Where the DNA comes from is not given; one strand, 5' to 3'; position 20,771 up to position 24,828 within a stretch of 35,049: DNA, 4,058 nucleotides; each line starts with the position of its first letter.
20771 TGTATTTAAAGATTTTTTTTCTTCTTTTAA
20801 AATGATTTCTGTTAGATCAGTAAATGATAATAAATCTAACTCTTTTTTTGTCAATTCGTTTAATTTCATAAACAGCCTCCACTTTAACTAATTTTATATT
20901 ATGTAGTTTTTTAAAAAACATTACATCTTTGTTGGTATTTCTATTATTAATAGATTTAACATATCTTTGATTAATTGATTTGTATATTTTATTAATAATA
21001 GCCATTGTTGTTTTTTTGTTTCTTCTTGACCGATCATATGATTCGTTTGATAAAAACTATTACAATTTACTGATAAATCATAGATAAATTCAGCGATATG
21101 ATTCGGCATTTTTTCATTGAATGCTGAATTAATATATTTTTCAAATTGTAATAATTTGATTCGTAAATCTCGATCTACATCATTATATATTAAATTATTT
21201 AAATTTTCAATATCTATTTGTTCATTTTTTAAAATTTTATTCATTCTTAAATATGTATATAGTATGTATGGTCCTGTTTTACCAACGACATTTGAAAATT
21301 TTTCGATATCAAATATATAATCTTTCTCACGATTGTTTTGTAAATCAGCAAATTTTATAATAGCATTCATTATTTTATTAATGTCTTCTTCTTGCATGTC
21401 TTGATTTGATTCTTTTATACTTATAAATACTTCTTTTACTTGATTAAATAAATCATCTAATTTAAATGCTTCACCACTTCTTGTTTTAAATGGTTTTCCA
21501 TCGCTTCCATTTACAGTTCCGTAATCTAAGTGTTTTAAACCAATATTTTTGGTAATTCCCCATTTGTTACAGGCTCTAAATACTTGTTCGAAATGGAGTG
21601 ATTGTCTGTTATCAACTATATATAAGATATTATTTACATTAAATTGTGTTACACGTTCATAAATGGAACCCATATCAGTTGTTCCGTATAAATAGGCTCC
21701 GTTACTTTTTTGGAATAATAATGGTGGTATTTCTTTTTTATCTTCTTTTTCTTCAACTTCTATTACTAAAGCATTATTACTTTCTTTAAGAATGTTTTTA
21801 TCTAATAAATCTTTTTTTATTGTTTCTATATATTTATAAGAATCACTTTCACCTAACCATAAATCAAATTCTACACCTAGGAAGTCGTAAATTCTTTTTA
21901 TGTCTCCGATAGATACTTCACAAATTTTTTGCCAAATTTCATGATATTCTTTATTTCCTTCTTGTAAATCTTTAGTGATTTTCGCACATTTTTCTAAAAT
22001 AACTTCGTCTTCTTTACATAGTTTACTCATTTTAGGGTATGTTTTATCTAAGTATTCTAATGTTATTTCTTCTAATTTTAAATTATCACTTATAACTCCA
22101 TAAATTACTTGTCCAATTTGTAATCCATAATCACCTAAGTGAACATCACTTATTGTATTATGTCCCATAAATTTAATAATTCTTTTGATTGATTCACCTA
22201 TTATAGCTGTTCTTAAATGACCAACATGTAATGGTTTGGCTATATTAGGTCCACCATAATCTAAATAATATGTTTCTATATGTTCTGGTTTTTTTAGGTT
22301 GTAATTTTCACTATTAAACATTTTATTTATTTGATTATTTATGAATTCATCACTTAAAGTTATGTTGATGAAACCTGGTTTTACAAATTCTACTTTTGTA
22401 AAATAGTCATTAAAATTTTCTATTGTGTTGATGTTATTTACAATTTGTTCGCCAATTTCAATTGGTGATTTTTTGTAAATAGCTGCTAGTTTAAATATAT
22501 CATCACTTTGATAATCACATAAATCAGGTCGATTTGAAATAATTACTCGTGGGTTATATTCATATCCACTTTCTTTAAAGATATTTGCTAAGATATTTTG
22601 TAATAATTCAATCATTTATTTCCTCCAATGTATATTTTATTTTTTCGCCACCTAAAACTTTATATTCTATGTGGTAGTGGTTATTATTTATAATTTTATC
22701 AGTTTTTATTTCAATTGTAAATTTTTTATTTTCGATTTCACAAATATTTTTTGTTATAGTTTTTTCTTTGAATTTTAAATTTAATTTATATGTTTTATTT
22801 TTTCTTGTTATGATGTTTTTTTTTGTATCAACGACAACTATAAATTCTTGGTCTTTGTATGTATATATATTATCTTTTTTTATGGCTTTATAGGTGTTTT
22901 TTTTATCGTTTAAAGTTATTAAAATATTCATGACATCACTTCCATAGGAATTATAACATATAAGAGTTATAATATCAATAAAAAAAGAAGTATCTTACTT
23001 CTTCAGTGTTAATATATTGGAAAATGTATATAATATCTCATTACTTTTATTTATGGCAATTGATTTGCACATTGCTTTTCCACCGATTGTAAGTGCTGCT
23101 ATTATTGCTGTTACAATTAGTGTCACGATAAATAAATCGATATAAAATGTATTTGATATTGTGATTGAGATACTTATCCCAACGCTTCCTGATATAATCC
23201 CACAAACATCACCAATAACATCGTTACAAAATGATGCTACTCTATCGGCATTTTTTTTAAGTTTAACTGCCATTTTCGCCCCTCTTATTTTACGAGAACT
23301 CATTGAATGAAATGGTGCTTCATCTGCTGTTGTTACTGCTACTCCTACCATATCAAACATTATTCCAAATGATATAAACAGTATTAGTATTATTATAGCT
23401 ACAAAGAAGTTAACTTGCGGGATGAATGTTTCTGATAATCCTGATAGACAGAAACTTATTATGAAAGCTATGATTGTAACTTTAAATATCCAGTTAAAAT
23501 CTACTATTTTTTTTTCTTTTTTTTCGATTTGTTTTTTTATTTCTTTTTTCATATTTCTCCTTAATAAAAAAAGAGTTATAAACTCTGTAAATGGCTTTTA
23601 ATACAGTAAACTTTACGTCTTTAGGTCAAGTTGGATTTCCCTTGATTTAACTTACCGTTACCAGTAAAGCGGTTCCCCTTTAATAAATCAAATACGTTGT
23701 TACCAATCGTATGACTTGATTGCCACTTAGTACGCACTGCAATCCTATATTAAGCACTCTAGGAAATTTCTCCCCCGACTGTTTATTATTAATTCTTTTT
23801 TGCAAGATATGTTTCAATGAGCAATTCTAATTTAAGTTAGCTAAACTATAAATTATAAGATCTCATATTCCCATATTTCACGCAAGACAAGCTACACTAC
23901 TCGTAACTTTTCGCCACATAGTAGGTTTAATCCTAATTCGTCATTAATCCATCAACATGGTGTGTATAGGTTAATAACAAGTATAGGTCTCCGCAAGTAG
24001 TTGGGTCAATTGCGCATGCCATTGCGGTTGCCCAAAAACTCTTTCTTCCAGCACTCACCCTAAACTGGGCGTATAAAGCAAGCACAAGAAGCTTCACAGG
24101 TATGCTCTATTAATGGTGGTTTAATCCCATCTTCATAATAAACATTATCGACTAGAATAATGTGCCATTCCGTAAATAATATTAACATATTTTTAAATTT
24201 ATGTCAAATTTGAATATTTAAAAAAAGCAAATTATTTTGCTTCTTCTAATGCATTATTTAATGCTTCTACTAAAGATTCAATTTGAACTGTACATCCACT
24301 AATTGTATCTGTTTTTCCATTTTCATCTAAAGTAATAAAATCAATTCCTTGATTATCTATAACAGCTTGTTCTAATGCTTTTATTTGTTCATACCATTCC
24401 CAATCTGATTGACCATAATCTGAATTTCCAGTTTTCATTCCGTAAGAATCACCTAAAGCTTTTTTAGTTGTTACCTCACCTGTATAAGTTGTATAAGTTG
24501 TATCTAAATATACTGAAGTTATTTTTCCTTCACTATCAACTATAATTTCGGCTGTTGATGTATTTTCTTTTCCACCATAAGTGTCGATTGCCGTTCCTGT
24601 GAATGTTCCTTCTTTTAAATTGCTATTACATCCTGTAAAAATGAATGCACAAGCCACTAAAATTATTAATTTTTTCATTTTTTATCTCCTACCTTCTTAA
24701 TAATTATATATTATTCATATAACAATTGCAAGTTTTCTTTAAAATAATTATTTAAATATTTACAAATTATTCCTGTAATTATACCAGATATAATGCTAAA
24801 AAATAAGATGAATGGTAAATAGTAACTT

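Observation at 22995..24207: Autonomous ~600-nt GC-enriched structured RNA unit upstream of a DUF21-like 4-TM gene: candidate OLE RNA / OapA pair, or a new large RNA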

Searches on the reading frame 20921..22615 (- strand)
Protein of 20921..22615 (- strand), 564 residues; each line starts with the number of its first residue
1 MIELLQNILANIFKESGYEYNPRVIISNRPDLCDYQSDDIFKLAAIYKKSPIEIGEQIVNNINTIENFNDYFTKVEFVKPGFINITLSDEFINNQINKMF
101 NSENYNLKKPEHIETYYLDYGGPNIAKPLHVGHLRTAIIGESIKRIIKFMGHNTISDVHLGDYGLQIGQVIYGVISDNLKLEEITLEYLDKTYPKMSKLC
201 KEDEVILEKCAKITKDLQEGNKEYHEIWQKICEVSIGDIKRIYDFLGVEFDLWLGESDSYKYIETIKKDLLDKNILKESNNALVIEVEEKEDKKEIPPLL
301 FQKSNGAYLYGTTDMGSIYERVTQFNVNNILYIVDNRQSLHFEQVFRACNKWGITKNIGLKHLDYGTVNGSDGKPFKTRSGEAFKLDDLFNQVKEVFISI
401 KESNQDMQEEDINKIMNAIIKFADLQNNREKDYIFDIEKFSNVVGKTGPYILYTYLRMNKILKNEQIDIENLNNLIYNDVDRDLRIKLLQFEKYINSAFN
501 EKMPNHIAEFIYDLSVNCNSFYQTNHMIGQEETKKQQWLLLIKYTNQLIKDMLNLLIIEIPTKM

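Call 7: search_protein_families(library=pfam, proteins=[window:20921-22615:-], max_evalue=0.01)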
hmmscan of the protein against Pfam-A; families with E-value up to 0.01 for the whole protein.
window:20921-22615:- (564 aa): 3 families
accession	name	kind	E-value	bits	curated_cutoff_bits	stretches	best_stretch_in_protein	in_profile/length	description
PF00750.26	tRNA-synt_1d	-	1.4e-73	248.3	23.3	1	101-436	7-348/349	tRNA synthetases class I (R), catalytic domain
PF05746.21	DALR_1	-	1.4e-19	70.7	22.3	1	451-564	1-117/117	DALR anticodon binding domain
PF03485.21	Arg_tRNA_synt_N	-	5.2e-15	56.3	21.5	1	3-87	5-85/85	Arginyl tRNA synthetase N terminal domain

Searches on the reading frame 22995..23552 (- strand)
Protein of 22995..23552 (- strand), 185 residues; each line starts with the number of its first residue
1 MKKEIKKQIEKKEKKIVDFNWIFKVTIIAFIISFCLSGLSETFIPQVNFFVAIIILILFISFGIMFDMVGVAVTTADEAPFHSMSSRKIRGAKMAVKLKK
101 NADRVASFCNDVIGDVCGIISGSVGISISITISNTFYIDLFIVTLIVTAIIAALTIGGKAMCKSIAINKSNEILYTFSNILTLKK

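Call 7: search_protein_families(library=pfam, proteins=[window:22995-23552:-], max_evalue=0.01)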
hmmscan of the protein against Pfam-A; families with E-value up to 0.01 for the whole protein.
window:22995-23552:- (185 aa): 1 family
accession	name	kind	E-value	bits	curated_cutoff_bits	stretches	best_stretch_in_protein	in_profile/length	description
PF01595.25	CNNM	-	2.9e-05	24.3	28.4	1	54-182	1-125/181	Cyclin M transmembrane N-terminal domain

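Call 8: search_protein_families(library=ncbifam, proteins=[window:22995-23552:-], max_evalue=0.01)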
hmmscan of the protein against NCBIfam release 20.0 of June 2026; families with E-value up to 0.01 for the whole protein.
window:22995-23552:- (185 aa): 0 families

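Call 10: search_solved_structures(query=window:22995-23552:-, max_evalue=1, show_alignments=2)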
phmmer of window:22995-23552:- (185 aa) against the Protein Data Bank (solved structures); distinct sequences matched with E-value up to 1: 2.
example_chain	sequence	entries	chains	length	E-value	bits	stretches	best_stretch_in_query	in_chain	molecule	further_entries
7m1t_A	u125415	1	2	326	0.01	19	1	50-157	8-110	Hemolysin, contains CBS domains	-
7m1u_A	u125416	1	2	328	0.01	19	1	50-157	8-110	Hemolysin, contains CBS domains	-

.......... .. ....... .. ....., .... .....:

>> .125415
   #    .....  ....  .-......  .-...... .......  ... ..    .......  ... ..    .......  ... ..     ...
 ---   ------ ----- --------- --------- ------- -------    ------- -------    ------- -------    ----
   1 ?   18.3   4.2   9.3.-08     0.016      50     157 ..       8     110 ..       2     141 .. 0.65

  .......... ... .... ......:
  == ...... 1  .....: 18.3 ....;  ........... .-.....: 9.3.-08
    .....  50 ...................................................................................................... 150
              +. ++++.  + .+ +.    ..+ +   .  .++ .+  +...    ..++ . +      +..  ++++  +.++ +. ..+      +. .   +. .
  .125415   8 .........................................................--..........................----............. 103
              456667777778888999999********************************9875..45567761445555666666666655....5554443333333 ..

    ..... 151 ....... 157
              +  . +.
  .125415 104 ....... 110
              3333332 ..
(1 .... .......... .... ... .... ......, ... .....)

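Call 15: find_homologous_proteins(query=window:22995-23552:-, max_evalue=0.001)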
Query window:22995-23552:- (185 aa): 4980 proteins with E <= 0.001 among 5283 candidates; the best 120 are listed.
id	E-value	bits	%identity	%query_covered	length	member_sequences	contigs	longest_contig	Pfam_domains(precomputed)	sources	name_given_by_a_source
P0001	4.2e-108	376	100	100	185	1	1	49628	-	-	-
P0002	2.1e-90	319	83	92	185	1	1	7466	-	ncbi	-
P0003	8.2e-74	265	69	100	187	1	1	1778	-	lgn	-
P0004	3.6e-73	263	70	99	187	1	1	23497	PF01595.26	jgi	-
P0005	5.0e-73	262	67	91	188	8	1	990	PF01595.26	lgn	-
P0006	1.3e-72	261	69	99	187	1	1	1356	PF01595.26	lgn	-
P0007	1.4e-72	261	69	99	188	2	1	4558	-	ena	-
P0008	1.7e-72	261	65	92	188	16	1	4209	-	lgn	-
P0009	3.6e-72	260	68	99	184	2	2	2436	PF01595.26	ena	-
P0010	1.0e-71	258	66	100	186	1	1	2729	-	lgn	-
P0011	1.6e-71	257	69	99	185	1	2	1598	-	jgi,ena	-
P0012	2.1e-71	257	67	100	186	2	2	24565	PF01595.26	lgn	-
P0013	3.6e-71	256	67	99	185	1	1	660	PF01595.26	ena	-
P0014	3.7e-71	256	67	99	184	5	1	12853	-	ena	-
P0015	9.8e-71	255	66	100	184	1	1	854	PF01595.26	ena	-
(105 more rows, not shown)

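Call 17: find_related_loci(query=A1, collection=genome_contigs, flank=4000)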
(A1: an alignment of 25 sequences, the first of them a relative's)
Query A1 (185 aa) in genome_contigs; peptide patterns used: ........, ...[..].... (x = any residue, [..] = any of these).
599 stretches matched a pattern (row limit reached: there are more); 564 encode a relative of the query (tblastn E <= 1e-3); the best 80 are kept; 80 distinct loci.
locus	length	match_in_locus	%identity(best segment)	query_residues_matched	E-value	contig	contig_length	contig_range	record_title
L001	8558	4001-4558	67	1-185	3e-69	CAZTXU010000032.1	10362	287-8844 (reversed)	MAG TPA_asm: uncultured Muribaculaceae bacterium isolate binchicken_co370_82 genome assembly, contig: NODE_5865_length_1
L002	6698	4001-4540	56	2-182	1e-67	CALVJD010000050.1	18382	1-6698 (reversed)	MAG: uncultured Bacilli bacterium isolate E05__bin274 genome assembly, contig: E05__k127_8336194, whole genome shotgun s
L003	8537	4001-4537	58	3-178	3e-67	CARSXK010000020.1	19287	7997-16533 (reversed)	MAG TPA_asm: uncultured Bacilli bacterium isolate MGBC129510 genome assembly, contig: MGBC129510.20, whole genome shotgu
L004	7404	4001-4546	58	1-183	4e-67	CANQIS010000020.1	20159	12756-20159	MAG: uncultured Bacilli bacterium isolate Lapin-027__bin63 genome assembly, contig: Lapin-027__NODE_2395_length_20159_co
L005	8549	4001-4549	56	3-182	2e-66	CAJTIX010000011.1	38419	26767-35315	MAG TPA_asm: uncultured Bacilli bacterium isolate MGBC103251 genome assembly, contig: MGBC103251.11, whole genome shotgu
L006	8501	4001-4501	67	17-183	6e-66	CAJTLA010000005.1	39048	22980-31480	MAG TPA_asm: uncultured Bacilli bacterium isolate MGBC102946 genome assembly, contig: MGBC102946.5, whole genome shotgun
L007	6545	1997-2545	62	1-183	2e-65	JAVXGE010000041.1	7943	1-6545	MAG: Bacilli bacterium isolate CGS5Y3-bin84 NODE_8699_length_7943_cov_7.279158, whole genome shotgun sequence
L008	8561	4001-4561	55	1-182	6e-65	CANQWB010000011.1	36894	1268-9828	MAG: uncultured Bacilli bacterium isolate Lapin-014__bin1 genome assembly, contig: Lapin-014__NODE_806_length_36894_cov_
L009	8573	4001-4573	54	1-185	8e-64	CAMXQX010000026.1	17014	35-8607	MAG TPA_asm: uncultured Firmicutes bacterium isolate SRR14920958_bin.20_metawrap_v1.3_MAG genome assembly, contig: NODE.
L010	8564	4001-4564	57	1-185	1e-62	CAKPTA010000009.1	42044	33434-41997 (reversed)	MAG: uncultured Bacilli bacterium isolate REFINED_METABAT215_SUBJECT_CONTIGS_1500_ASSEMBLY_K77_MERGED__Pilot_MoBio_Fiber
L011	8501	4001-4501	67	17-183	6e-63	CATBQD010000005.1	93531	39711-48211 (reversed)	MAG: uncultured Bacilli bacterium isolate extra-SRR5927706.69_1677798363 genome assembly, contig: NODE_120_length_93531_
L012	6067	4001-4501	63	17-183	1e-62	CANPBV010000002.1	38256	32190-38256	MAG TPA_asm: uncultured Tenericutes bacterium isolate SRR15604531_bin.56_metawrap_v1.3_MAG genome assembly, contig: NODE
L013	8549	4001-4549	55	1-183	2e-62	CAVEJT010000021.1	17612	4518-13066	Bacteroidaceae bacterium isolate H07607-L1_cleanbin_000041 genome assembly, contig: Spades_H07607-L1_contig_1172, whole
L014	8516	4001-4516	52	12-183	2e-62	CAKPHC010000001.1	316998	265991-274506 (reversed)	MAG: uncultured Bacilli bacterium isolate REFINED_METABAT215_TOP10_CONTIGS_1500_ASSEMBLY_K77_MERGED__Hadza_MoBio_hadza-I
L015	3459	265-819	54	1-183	8e-62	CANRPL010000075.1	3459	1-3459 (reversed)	MAG: uncultured Bacilli bacterium isolate Lapin-018__bin53 genome assembly, contig: Lapin-018__NODE_33441_length_3459_co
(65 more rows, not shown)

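Call 32: find_encoding_contigs(protein=P0002, flank=5000, max_places=3)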
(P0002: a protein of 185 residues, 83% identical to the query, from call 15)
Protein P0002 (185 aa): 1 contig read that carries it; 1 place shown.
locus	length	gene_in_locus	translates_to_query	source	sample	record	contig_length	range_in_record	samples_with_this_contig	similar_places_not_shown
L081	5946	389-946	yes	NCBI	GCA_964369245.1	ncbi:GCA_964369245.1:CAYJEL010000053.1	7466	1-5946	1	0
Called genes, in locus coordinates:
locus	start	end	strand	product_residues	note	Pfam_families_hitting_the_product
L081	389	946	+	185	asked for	-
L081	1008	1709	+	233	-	PF02397:Bac_transf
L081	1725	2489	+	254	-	PF00535:Glycos_transf_2, PF10111:Glyco_tranf_2_2, PF13506:Glyco_transf_21 (weak), PF13641:Glyco_tranf_2_3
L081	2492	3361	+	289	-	PF14305:ATPgrasp_TupA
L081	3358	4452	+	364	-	PF00534:Glycos_transf_1, PF13692:Glyco_trans_1_4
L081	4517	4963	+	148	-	PF21711:DCTN5 (faint), PF25084:LbH_EIF2B (weak), PF00132:Hexapep, PF14602:Hexapep_2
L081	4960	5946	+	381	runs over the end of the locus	PF14897:EpsG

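Call 46: predict_structure(alignment_id=A1)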
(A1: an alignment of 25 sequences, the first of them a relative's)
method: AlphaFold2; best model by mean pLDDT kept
length: 185 residues; sequences in the alignment: 25
mean_pLDDT: 84.2   pTM: 0.73
mean pLDDT of the five models: 84.2, 83.8, 83.8, 83.1, 82.6
residues with pLDDT >= 90: 65; 70-90: 99; 50-70: 20; < 50: 1
segments of 3 or more residues with pLDDT < 50: none
pLDDT, mean of each block of 10 residues (from residue 1): 54 64 84 81 75 89 92 91 86 90 89 86 87 90 93 91 91 91 72
secondary structure, 60 per line:
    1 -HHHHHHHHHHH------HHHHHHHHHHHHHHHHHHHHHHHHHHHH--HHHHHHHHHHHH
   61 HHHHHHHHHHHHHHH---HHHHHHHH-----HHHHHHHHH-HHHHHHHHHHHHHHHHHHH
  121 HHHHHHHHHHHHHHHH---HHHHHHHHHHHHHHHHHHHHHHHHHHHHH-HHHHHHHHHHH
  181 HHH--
elements in order: H2-12 H19-46 H49-75 H79-86 H92-100 H102-136 H140-168 H170-183

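Call 49: fold_search(model_id=the predicted structure, library=pdb)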
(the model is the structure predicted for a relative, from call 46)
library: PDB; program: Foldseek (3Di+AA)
matches with E <= 10: 49; with E <= 0.001: 0
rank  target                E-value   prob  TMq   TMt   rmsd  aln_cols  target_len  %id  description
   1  7m1t_B                2.5e-03  1.00  0.50  0.31   5.2       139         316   24  Crystal structure of an archaeal CNNM, MtCorB, with C-terminal deletion in complex with Mg2+-ATP (released 2021-06-16)
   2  7m1t_A                1.1e-02  1.00  0.46  0.29   5.7       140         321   21  Crystal structure of an archaeal CNNM, MtCorB, with C-terminal deletion in complex with Mg2+-ATP (released 2021-06-16)
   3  7m1u_A                3.2e-02  1.00  0.49  0.31   5.3       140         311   24  Crystal structure of an archaeal CNNM, MtCorB, R235L mutant with C-terminal deletion (released 2021-06-16)
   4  7m1u_B                4.5e-02  1.00  0.53  0.35   4.3       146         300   19  Crystal structure of an archaeal CNNM, MtCorB, R235L mutant with C-terminal deletion (released 2021-06-16)
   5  7cfg                  8.1e-01  0.97  0.50  0.58   5.0       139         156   14  Structure of the transmembrane domain of the bacterial CNNM/CorC family Mg2+ transporter in complex with Mg2+ (released 2021-02-24)
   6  9a72_A                2.1e+00  0.12  0.25  0.18  33.1       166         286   14  Integrative model of YFMS-CHEW by crosslinking MS and deep learning (released 2024-09-18)
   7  6vq6_b                2.1e+00  0.07  0.18  0.17  20.6       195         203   11  Mammalian V-ATPase from rat brain - composite model of rotational state 1 bound to ADP and SidK (built from focused re (released 2020-03-18)
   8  8i3a_A                2.3e+00  0.10  0.20  0.09  18.6       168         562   12  Cryo-EM structure of abscisic acid transporter AtABCG25 in outward conformation (released 2023-09-13)
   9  6xbw_c                2.7e+00  0.11  0.22  0.26  17.8       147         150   16  Cryo-EM structure of V-ATPase from bovine brain, state 1 (released 2020-08-19)
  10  6c6l_D                2.8e+00  0.11  0.22  0.25  15.2       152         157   11  Yeast Vacuolar ATPase Vo in lipid nanodisc (released 2018-03-21)
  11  6hfb_B                3.3e+00  0.07  0.22  0.11  20.8       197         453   10  Outward-facing conformation of a multidrug resistance MATE family transporter of the MOP superfamily. (released 2019-06-12)
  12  8zyv_F                3.4e+00  0.07  0.20  0.17  17.8       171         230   13  Bacterial flagellar sodium-driven stator PomA5PomB2 with 100 mM NaCl (released 2025-01-01)
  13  9fot_A                4.0e+00  0.16  0.33  0.20   8.6       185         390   13  Human monocarboxylate transporter 8 bound to Silychristin (released 2025-05-21)
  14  4p9f_B                4.0e+00  0.06  0.16  0.15  18.2       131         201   14  E. coli McbR/YncC (released 2015-01-14)
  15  4p9f_A                4.0e+00  0.06  0.19  0.18  19.7       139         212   15  E. coli McbR/YncC (released 2015-01-14)
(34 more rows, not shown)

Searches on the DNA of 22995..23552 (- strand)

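Call 51: search_rna_families(sources=[L001, L004, L025, L073, L052, L074, L081, L007, L053, L013, L054], threshold=gathering)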
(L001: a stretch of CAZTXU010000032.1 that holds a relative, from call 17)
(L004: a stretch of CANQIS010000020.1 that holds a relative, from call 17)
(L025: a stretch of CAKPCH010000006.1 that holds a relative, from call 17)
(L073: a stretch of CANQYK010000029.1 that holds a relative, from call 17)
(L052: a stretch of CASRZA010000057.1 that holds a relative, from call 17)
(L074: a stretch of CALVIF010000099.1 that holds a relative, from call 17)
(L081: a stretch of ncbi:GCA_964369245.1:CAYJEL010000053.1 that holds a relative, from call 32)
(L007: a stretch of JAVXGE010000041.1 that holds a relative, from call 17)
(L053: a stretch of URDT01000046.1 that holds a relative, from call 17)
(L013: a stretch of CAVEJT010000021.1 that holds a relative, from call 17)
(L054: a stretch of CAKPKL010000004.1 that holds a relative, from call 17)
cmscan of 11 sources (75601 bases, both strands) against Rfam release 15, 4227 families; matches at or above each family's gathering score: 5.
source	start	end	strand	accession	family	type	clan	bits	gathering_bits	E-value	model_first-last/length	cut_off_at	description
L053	3347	3954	+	RF01071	OLE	Gene;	-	394.5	50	2.6e-112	1-616/616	no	Ornate Large Extremophilic RNA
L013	1674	2279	+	RF01071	OLE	Gene;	-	386.7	50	5.3e-110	1-616/616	no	Ornate Large Extremophilic RNA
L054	1791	2396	+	RF01071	OLE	Gene;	-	385.6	50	1.1e-109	1-616/616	no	Ornate Large Extremophilic RNA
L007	1383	1964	+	RF01071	OLE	Gene;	-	370.4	50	3.5e-105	1-616/616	no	Ornate Large Extremophilic RNA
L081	1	362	+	RF01071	OLE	Gene;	-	200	50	1.3e-54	236-616/616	5'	Ornate Large Extremophilic RNA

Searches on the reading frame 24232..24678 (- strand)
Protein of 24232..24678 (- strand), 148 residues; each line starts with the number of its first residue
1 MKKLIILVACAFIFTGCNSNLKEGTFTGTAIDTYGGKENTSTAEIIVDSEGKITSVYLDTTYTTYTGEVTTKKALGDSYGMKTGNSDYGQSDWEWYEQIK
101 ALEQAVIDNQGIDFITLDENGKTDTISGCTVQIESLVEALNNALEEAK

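Call 7: search_protein_families(library=pfam, proteins=[window:24232-24678:-], max_evalue=0.01)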
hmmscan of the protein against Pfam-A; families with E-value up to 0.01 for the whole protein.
window:24232-24678:- (148 aa): 1 family
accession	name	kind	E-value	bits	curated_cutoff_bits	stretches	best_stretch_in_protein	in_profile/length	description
PF04205.19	FMN_bind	-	9.5e-05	23.4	22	1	38-145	3-77/77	FMN-binding domain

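Call 8: search_protein_families(library=ncbifam, proteins=[window:24232-24678:-], max_evalue=0.01)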
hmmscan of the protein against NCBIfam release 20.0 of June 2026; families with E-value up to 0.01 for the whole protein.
window:24232-24678:- (148 aa): 1 family
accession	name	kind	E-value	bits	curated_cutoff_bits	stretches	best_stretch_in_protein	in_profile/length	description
TIGR01947.1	rnfG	subfamily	0.0086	16.2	102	0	90-145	130-183/187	RnfABCDGE type electron transport complex subunit G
